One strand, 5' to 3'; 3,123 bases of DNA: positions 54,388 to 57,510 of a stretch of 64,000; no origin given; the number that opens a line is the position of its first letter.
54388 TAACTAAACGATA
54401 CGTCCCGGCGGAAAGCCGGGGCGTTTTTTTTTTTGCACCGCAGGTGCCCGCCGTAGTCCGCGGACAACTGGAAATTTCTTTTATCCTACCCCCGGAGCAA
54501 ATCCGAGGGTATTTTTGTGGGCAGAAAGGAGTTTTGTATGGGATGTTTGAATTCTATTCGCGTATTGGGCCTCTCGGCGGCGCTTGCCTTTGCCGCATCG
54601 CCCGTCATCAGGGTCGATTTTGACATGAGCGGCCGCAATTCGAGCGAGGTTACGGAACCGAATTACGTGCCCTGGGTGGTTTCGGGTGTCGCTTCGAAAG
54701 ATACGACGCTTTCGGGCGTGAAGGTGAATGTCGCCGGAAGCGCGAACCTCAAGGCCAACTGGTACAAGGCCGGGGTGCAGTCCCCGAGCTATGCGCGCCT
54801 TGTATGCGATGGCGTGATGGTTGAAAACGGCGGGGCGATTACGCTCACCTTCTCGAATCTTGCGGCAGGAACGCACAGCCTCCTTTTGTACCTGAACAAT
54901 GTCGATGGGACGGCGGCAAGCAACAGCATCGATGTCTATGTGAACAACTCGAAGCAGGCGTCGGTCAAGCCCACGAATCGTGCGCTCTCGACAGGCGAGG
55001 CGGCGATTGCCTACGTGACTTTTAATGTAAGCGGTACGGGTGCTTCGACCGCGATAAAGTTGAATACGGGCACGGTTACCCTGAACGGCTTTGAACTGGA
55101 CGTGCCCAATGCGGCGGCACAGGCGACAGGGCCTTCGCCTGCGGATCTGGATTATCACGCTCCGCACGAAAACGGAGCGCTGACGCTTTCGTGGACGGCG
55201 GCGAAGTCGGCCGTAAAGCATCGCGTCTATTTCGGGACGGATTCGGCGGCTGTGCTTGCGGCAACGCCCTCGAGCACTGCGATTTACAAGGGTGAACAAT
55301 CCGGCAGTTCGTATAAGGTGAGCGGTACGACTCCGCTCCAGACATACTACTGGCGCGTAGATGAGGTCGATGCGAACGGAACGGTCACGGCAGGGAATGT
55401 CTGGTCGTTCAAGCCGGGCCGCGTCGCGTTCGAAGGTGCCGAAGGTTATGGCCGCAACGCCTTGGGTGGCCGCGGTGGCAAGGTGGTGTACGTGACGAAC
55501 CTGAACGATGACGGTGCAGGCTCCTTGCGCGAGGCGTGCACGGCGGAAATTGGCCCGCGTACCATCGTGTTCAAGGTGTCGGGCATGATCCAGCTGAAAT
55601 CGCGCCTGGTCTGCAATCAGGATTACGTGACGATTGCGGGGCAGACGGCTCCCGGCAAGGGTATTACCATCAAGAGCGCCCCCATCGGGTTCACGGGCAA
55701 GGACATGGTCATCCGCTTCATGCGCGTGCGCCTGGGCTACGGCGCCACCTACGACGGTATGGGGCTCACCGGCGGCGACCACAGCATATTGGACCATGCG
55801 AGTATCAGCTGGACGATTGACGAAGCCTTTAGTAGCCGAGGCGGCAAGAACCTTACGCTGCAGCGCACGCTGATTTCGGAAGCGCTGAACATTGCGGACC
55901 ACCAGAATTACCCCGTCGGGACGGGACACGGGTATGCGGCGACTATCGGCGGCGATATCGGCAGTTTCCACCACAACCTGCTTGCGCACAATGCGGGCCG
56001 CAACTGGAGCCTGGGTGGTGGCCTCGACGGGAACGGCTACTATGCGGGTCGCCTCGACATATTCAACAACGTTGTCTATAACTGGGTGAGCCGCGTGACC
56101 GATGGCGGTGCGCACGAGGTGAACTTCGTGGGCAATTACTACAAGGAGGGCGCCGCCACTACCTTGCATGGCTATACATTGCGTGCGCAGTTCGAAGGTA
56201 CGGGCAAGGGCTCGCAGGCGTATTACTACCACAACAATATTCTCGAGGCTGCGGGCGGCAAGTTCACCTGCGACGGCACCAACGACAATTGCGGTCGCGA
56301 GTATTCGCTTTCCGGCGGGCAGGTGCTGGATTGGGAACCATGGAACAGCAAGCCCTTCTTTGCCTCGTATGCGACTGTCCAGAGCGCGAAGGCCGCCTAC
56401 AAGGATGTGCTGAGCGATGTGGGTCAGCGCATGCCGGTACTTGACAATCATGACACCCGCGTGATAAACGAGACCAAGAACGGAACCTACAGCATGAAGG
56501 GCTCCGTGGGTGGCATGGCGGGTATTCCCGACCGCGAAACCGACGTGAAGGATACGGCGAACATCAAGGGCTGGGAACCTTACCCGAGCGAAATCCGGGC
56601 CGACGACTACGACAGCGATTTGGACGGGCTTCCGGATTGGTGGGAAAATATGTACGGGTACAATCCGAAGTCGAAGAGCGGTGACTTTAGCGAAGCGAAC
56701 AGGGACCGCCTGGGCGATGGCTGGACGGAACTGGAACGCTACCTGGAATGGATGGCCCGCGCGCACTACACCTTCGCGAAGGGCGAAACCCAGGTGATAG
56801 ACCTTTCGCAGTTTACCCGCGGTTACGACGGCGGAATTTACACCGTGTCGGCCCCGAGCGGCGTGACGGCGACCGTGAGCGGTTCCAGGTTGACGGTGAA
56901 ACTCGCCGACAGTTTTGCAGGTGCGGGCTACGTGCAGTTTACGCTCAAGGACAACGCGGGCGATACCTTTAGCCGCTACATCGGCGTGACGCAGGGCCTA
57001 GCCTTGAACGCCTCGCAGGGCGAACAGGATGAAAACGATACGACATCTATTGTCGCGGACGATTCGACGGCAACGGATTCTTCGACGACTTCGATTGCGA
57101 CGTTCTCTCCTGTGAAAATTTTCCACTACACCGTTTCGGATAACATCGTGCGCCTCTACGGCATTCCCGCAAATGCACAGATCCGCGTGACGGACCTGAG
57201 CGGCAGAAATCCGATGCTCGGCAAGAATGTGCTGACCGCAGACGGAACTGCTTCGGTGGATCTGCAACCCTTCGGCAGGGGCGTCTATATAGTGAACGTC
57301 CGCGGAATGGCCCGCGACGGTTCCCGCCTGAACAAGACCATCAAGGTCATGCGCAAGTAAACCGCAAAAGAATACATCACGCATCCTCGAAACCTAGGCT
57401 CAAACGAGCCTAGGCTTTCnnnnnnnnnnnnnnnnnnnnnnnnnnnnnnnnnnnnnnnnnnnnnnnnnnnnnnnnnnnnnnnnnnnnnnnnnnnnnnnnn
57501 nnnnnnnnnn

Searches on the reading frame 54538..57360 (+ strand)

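Call 30: search_protein_families(library=ncbifam, proteins=[window:54538-57360:+], max_evalue=0.01)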
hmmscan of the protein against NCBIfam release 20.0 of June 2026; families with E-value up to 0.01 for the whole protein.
window:54538-57360:+ (940 aa): 3 families
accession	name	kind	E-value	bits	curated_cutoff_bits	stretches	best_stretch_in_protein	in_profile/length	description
NF041900.1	pec_ly_PelZ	equivalog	2.4e-24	86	840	1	301-659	31-389/422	pectate lyase PelZ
TIGR04183.1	Por_Secre_tail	domain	0.002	18.1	23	1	869-923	10-60/72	T9SS type A sorting domain-containing protein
NF052669.1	cg0963_fam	equivalog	0.0066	16.6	85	0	94-154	15-76/82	cg0963 family protein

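Call 31: search_protein_families(library=pfam, proteins=[window:54538-57360:+], max_evalue=0.01)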
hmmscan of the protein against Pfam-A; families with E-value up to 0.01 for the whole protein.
window:54538-57360:+ (940 aa): 0 families

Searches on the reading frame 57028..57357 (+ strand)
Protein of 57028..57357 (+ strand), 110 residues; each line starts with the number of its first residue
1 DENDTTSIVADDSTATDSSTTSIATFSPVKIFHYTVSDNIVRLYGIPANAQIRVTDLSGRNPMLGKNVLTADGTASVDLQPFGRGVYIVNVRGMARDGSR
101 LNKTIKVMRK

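Call 94: search_protein_families(library=ncbifam, proteins=[window:57028-57357:+], max_evalue=5)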
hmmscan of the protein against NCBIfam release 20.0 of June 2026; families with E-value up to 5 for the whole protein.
window:57028-57357:+ (110 aa): 2 families
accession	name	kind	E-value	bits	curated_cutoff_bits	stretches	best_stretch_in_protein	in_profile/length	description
TIGR04183.1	Por_Secre_tail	domain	2.7e-05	24.1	23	1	39-93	10-60/72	T9SS type A sorting domain-containing protein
NF038113.1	T9SSA_dep_M36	equivalog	0.022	12.9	885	1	48-96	814-860/869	T9SS-dependent M36 family metallopeptidase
